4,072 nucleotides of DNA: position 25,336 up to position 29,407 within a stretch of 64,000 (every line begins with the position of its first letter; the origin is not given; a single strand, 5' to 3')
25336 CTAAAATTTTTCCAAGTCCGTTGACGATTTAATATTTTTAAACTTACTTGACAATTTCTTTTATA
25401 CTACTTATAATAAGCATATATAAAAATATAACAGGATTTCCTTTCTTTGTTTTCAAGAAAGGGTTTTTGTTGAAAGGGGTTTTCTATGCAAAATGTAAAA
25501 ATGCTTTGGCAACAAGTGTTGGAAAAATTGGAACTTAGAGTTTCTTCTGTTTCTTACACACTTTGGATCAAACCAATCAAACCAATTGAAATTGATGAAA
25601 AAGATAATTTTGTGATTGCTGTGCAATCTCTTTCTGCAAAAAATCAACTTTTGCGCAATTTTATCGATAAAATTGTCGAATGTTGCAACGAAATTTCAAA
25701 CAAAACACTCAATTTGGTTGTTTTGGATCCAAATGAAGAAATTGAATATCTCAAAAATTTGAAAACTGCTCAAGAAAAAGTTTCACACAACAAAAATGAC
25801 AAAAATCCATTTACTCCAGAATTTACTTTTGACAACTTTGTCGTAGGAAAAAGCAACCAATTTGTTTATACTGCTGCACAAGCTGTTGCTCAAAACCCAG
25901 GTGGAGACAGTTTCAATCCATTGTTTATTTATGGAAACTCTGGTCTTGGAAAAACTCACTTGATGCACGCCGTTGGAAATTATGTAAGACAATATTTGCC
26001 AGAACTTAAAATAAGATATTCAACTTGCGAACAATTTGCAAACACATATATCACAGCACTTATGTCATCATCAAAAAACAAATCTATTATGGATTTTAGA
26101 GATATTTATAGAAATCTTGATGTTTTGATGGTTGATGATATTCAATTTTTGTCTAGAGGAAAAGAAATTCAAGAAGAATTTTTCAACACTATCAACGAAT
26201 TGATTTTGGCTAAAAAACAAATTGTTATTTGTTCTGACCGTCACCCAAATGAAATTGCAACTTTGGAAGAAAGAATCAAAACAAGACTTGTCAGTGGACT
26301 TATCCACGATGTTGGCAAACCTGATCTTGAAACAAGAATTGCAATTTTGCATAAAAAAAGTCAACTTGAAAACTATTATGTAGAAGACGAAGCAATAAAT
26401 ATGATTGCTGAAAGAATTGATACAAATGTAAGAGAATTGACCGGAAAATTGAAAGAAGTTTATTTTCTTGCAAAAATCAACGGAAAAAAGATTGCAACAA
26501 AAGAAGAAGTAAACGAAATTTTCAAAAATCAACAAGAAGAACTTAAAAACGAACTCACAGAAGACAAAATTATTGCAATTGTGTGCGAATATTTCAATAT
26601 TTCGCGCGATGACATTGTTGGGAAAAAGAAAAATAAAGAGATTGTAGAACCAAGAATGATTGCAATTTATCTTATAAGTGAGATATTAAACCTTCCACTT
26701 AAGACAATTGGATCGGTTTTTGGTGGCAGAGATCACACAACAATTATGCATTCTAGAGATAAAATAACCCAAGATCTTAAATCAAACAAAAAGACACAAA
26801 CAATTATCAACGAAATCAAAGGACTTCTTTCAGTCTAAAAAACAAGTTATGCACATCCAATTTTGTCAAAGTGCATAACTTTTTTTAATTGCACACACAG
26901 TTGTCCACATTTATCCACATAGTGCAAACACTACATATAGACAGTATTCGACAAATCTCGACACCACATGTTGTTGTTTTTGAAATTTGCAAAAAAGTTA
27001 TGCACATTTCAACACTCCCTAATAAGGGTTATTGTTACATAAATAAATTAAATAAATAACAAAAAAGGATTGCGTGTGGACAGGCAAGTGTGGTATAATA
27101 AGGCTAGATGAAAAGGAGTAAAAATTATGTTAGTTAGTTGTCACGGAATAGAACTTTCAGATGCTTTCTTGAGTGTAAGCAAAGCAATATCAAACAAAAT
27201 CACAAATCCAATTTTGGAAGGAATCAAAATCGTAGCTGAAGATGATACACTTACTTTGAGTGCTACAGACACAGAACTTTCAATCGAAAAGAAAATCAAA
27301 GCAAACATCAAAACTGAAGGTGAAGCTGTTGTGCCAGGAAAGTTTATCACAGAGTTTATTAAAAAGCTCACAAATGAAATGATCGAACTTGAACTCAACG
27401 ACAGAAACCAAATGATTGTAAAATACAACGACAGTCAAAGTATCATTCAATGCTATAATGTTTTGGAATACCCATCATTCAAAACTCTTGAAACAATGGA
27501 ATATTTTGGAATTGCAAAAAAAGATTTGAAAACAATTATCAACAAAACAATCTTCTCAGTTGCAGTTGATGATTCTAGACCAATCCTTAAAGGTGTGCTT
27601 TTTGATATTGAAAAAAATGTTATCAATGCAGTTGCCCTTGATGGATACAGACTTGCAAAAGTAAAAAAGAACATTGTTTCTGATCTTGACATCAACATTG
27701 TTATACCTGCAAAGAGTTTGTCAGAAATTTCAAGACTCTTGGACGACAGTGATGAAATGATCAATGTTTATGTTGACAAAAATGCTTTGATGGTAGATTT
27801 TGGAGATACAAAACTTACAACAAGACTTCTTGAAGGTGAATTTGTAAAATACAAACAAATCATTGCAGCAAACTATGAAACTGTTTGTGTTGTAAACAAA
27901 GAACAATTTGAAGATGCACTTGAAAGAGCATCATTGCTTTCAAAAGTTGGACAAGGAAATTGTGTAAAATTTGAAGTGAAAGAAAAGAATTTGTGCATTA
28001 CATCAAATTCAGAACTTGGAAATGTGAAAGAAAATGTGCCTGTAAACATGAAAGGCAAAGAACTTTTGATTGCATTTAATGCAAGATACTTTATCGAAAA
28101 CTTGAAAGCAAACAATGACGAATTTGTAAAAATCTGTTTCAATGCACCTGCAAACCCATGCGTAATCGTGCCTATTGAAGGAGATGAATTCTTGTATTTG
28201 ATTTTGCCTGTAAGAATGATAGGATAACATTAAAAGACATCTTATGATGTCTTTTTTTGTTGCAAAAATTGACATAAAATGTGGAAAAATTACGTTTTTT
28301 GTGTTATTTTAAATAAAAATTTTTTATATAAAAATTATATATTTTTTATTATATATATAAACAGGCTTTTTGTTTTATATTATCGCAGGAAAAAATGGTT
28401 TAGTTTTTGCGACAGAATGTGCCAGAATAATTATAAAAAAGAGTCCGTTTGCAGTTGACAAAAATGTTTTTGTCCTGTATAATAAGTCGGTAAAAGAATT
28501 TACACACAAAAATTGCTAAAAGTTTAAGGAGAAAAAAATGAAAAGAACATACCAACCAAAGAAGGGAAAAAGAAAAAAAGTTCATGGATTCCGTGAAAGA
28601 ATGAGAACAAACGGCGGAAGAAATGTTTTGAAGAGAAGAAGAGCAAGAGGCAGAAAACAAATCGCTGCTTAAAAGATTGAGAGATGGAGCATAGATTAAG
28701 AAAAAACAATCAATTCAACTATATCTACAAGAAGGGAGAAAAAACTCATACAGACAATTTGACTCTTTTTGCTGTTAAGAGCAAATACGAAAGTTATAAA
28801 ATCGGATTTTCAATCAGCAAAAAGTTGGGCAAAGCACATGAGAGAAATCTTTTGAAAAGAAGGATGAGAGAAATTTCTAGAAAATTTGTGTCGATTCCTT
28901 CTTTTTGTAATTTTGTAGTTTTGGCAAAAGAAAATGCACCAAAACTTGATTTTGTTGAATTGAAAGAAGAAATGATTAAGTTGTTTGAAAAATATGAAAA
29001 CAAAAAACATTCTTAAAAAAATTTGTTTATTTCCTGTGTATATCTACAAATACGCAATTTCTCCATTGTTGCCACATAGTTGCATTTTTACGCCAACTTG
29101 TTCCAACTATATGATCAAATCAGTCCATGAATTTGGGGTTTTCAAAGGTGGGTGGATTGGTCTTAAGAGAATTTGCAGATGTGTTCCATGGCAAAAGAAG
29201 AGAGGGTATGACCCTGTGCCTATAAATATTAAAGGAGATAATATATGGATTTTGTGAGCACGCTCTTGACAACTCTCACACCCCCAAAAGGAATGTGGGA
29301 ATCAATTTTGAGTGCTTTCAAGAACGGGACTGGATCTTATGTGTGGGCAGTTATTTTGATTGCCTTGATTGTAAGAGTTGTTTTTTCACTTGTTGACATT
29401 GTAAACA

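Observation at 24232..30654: Atypical oriC neighbourhood: the dnaA-dnaN cassette appears inverted relative to recF and rpmH-rnpA-yidC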

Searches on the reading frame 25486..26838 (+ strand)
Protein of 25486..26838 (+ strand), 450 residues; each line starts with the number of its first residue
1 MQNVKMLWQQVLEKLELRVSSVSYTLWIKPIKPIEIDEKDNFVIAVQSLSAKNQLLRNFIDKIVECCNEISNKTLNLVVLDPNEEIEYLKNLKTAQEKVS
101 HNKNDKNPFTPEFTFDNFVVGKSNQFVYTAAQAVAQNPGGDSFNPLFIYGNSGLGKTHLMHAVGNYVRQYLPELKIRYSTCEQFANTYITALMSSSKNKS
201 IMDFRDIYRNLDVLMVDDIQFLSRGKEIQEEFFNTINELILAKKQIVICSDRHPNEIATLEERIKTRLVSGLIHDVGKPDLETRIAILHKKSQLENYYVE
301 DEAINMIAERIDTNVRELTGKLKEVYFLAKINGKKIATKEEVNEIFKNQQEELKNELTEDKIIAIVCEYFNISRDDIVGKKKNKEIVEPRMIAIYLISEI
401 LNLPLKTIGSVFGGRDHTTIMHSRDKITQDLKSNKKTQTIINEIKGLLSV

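Call 3: search_protein_families(library=ncbifam, proteins=[window:25486-26838:+])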
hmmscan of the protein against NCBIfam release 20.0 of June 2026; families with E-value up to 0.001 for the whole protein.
window:25486-26838:+ (450 aa): 15 families
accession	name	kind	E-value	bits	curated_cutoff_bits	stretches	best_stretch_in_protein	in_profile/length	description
TIGR00362.1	DnaA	equivalog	1.1e-137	459.6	343.9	1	8-445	1-434/437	chromosomal replication initiator protein DnaA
NF001154.0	PRK00149.3-3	equivalog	1.7e-101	340.5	410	1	21-446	26-456/462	chromosomal replication initiator protein DnaA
NF009087.0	PRK12422.1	equivalog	1.2e-57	196.1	657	1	8-445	4-440/455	chromosomal replication initiator protein DnaA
TIGR03420.1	DnaA_homol_Hda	equivalog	1.1e-22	80.7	194.8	1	111-325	10-205/226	DnaA regulatory inactivator Hda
NF005304.0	PRK06835.1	equivalog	2.8e-14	52.9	215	1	134-270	175-307/330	ATP-binding protein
NF038214.1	IS21_help_AAA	equivalog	3e-11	43.5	200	1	144-255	91-195/232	IS21-like element helper ATPase IstB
NF005992.0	PRK08116.1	subfamily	4.9e-10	39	189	1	108-270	77-239/269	hypothetical protein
NF005982.0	PRK08084.1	equivalog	3.6e-09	36.6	268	1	114-324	20-212/235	DnaA inactivator Hda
NF005378.0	PRK06921.1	subfamily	1.1e-06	27.9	207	1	143-269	117-241/266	hypothetical protein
NF006505.0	PRK08939.1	equivalog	2.8e-06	26.8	228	1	127-219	140-226/306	primosomal protein DnaI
NF006616.1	PRK09183.1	subfamily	7.8e-05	22.1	300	1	147-238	104-190/253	IS21-like element helper ATPase IstB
NF006571.0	PRK09087.1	equivalog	0.00014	21.7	297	0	228-349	103-223/228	DnaA regulatory inactivator HdaA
NF009043.0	PRK12377.1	subfamily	0.00015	21.4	389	0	84-168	44-126/248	ATP-binding protein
NF004688.0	PRK06030.1-3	equivalog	0.00024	21.2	136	1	362-443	26-106/123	hypothetical protein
NF040713.1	ZapE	equivalog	0.00036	19.9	140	0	190-260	257-326/344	cell division protein ZapE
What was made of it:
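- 25486..26838 (+): dnaA. TIGR00362, E 1.1e-137 (call 3).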

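Call 10: find_related_loci(query=window:25486-26838:+, collection=genome_contigs, flank=10000)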
Query window:25486-26838:+ (450 aa) in genome_contigs; peptide patterns used: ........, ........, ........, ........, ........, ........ (x = any residue, [..] = any of these).
413 stretches matched a pattern; 307 encode a relative of the query (tblastn E <= 1e-3); the best 80 are kept; 80 distinct loci.
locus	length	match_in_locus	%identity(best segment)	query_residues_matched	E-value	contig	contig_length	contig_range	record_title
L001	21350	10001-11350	97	1-450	0e+0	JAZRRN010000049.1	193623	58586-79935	MAG: Candidatus Caccovivens sp. isolate T1900045353_YK20190043.MAGScoT_cleanbin_000015 SGB_6775_k141_1197004, whole geno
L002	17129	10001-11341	75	1-449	0e+0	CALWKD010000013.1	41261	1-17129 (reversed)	MAG: uncultured Clostridia bacterium isolate E15__bin73 genome assembly, contig: E15__k127_272147, whole genome shotgun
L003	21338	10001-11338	74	1-448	0e+0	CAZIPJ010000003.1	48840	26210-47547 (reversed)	MAG TPA_asm: uncultured Lachnospiraceae bacterium isolate SRP199465_co1_238 genome assembly, contig: NODE_1479_length_48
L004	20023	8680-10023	72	1-449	0e+0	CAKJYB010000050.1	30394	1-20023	Clostridiales bacterium isolate MAG-R015 genome assembly, contig: k141_25415, whole genome shotgun sequence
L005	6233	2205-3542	71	1-448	0e+0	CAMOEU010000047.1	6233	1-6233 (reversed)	MAG: uncultured Clostridia bacterium isolate SRR873600_bin.48_metaWRAP_v1.3_MAG genome assembly, contig: NODE_31533_leng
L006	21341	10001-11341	71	1-449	0e+0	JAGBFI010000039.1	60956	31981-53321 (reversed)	MAG: Clostridia bacterium isolate RGIG9067 Water_deer_Rectum.Co__c1395592, whole genome shotgun sequence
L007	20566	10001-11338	71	1-448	0e+0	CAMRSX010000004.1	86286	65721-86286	MAG TPA_asm: uncultured Clostridia bacterium isolate SRR13573579_bin.28_metawrap_v1.3_MAG genome assembly, contig: NODE.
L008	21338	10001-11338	71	1-448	0e+0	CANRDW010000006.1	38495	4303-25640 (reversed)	MAG: uncultured Clostridia bacterium isolate Lapin-025__bin4 genome assembly, contig: Lapin-025__NODE_763_length_38495_c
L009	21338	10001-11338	72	1-448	0e+0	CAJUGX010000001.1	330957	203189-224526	MAG TPA_asm: uncultured Christensenella sp. isolate MGBC129349 genome assembly, contig: MGBC129349.1, whole genome shotg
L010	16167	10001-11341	69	1-449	0e+0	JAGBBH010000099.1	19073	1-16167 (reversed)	MAG: Clostridia bacterium isolate RGIG8962 Water_deer_Rectum-2__c559923, whole genome shotgun sequence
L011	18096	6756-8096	74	1-449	0e+0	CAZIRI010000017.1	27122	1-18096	MAG TPA_asm: uncultured Lachnospiraceae bacterium isolate binchicken_co354_300 genome assembly, contig: NODE_1653_length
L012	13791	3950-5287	70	1-448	0e+0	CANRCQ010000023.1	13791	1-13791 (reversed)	MAG: uncultured Clostridia bacterium isolate Lapin-027__bin73 genome assembly, contig: Lapin-027__NODE_4295_length_13791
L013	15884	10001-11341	69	1-449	0e+0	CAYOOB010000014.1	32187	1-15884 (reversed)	MAG TPA_asm: uncultured Lachnospiraceae bacterium isolate SRP141132_co3_356 genome assembly, contig: NODE_879_length_321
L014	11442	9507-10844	70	1-448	0e+0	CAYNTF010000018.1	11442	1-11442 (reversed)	MAG TPA_asm: uncultured Lachnospiraceae bacterium isolate SRP141132_co6_278 genome assembly, contig: NODE_4871_length_11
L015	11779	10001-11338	68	1-448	0e+0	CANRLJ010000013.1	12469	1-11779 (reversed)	MAG: uncultured Clostridia bacterium isolate Lapin-011__bin28 genome assembly, contig: Lapin-011__NODE_5493_length_12469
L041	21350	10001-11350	51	1-449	2e-153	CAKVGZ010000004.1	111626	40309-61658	MAG: uncultured Clostridia bacterium isolate REFINED_METABAT215_TOP10_CONTIGS_1500_ASSEMBLY_K77_MERGED__Hadza_MoBio_hadz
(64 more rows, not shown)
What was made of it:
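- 25486..26838 (+): 97% identical to the DnaA of a Candidatus Caccovivens MAG (call 10).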

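Call 17: search_protein_families(library=pfam, proteins=[L041:11477-12316:-, L041:12454-14649:-, L041:19898-21280:-], max_evalue=0.001)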
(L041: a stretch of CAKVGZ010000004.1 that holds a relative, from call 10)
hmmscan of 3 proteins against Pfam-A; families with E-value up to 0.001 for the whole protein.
L041:11477-12316:- (279 aa): 1 family
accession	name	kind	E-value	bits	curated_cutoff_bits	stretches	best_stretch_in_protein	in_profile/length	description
PF01195.25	Pept_tRNA_hydro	-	2.8e-56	190.7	27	1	91-278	1-171/183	Peptidyl-tRNA hydrolase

L041:12454-14649:- (731 aa): 0 families

L041:19898-21280:- (460 aa): 0 families

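Call 32: find_homologous_proteins(query=window:25486-26838:+, max_evalue=1e-60)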
Query window:25486-26838:+ (450 aa): 7820 proteins with E <= 1e-60 among 8000 candidates; the best 120 are listed.
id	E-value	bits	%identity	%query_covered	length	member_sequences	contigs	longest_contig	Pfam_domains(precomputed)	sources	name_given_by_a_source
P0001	8.0e-286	966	97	100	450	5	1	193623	PF11638.14,PF00308.25,PF08299.18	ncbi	-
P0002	2.9e-269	911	91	100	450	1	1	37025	PF11638.14,PF00308.25,PF08299.18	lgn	-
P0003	4.7e-265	897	90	100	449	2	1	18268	PF11638.14,PF00308.25,PF08299.18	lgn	-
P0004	3.8e-227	773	77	100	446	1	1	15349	PF11638.14,PF00308.25,PF08299.18,PF00004.36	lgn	-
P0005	1.5e-223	761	74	100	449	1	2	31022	PF11638.14,PF00308.25,PF08299.18,PF00004.36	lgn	-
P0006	1.2e-222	758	75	100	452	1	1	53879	PF11638.14,PF00308.25,PF08299.18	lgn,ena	-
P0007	1.3e-222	758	75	100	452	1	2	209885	PF11638.14,PF00308.25,PF08299.18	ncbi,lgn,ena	-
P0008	1.3e-222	758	75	100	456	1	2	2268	PF11638.14,PF00308.25,PF08299.18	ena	-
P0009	5.3e-222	756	75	100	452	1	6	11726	PF11638.14,PF00308.25,PF08299.18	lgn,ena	-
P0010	5.5e-222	756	75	100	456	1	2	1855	PF11638.14,PF00308.25,PF08299.18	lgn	-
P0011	5.6e-222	755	75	100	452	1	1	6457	PF11638.14,PF00308.25,PF08299.18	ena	-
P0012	5.7e-222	755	75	100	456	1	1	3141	PF11638.14,PF00308.25,PF08299.18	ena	-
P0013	5.8e-222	755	75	100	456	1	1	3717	PF11638.14,PF00308.25,PF08299.18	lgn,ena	-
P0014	1.3e-221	754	75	100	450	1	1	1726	PF11638.14,PF00308.25,PF08299.18,PF00004.36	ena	-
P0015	3.8e-221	753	75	100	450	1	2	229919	PF11638.14,PF00308.25,PF08299.18,PF00004.36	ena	-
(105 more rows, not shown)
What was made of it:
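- Tried and rejected: find_homologous_proteins with DnaA (call 32).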

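Call 50: find_encoding_contigs(protein=window:25486-26838:+, flank=10000, max_places=4)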
Protein window:25486-26838:+ (450 aa): 11 contigs read that carry it; 4 places shown.
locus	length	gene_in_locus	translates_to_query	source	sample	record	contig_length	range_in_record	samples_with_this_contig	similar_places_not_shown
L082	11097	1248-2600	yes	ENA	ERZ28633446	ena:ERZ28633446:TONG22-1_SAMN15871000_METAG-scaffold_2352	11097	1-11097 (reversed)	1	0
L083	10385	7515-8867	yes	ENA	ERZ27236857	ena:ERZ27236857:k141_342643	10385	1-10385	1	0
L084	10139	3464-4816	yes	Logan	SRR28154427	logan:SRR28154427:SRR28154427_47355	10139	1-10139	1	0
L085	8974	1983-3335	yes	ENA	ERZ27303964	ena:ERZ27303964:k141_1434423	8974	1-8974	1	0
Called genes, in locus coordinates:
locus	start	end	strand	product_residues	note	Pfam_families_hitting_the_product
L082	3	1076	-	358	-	?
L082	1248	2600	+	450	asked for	PF11638:DnaA_N, PF00308:Bac_DnaA, PF08299:Bac_DnaA_C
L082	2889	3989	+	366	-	PF00712:DNA_pol3_beta, PF02767:DNA_pol3_beta_2, PF00712:DNA_pol3_beta (weak), PF02767:DNA_pol3_beta_2, PF02768:DNA_pol3_beta_3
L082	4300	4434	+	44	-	PF00468:Ribosomal_L34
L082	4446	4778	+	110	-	PF00825:Ribonuclease_P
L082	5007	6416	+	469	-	PF02096:60KD_IMP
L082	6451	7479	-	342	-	PF01520:Amidase_3, PF09374:PG_binding_3 (faint), PF01471:PG_binding_1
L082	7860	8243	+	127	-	PF08769:Spo0A_C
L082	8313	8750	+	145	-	PF13560:HTH_31, PF01381:HTH_3, PF13413:HTH_25 (faint)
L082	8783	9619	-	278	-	PF04973:NMN_transporter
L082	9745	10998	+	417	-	PF06838:Met_gamma_lyase, PF01053:Cys_Met_Meta_PP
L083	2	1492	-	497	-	?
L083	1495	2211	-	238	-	-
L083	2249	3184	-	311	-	PF01795:Methyltransf_5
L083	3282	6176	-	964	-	PF02674:Colicin_V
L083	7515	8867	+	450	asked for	PF11638:DnaA_N, PF00308:Bac_DnaA, PF08299:Bac_DnaA_C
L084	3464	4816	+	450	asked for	PF11638:DnaA_N, PF00308:Bac_DnaA, PF08299:Bac_DnaA_C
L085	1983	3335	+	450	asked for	PF11638:DnaA_N, PF00308:Bac_DnaA, PF08299:Bac_DnaA_C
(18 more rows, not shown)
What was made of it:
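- On Recent local inversion: Contigs of the same species agree (call 50).
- Four independent metagenome contigs (of 11 on record) that carry the identical DnaA show the same order (call 50). It is also found in independent assemblies of the same species (call 50). Identical order appears in four contigs from four different samples and assemblers that carry the identical DnaA (call 50).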

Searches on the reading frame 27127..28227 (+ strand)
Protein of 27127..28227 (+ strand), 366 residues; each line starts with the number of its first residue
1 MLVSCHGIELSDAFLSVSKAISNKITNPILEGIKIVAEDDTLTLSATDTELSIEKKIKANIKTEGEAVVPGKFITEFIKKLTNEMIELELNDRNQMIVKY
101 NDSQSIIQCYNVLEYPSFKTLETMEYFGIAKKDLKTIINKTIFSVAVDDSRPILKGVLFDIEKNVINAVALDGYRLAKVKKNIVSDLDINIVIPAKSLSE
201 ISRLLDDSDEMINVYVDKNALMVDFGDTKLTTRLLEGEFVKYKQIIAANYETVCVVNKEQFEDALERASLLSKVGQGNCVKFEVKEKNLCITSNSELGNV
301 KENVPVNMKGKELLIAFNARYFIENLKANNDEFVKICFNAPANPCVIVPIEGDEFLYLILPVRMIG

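Call 3: search_protein_families(library=ncbifam, proteins=[window:27127-28227:+])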
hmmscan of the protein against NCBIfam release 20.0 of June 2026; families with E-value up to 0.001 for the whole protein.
window:27127-28227:+ (366 aa): 3 families
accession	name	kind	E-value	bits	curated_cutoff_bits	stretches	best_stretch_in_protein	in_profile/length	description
TIGR00663.1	dnan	equivalog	9.3e-85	284.8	137.65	1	1-363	1-366/367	DNA polymerase III subunit beta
NF004184.0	PRK05643.3-2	equivalog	1.8e-43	148.9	443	1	3-363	3-374/375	DNA polymerase III subunit beta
NF011508.0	PRK14946.1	equivalog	2.2e-19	69.9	513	1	18-351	18-353/366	DNA polymerase III subunit beta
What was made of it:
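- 27127..28227 (+): dnaN. TIGR00663, E 9.3e-85 (call 3).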

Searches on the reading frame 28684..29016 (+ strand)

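Call 3: search_protein_families(library=ncbifam, proteins=[window:28684-29016:+])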
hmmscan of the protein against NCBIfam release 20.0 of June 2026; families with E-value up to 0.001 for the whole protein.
window:28684-29016:+ (110 aa): 1 family
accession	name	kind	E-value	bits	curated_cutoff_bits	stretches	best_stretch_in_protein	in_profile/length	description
TIGR00188.1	rnpA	equivalog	1.6e-24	86.3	38.35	1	2-106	4-109/111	ribonuclease P protein component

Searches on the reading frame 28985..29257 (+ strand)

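Call 3: search_protein_families(library=ncbifam, proteins=[window:28985-29257:+])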
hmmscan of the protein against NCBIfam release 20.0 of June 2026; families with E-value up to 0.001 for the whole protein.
window:28985-29257:+ (90 aa): 1 family
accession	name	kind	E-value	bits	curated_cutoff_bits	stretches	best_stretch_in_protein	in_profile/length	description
TIGR00278.2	TIGR00278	equivalog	1.8e-18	66.1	40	1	11-71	1-61/64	membrane protein insertion efficiency factor YidD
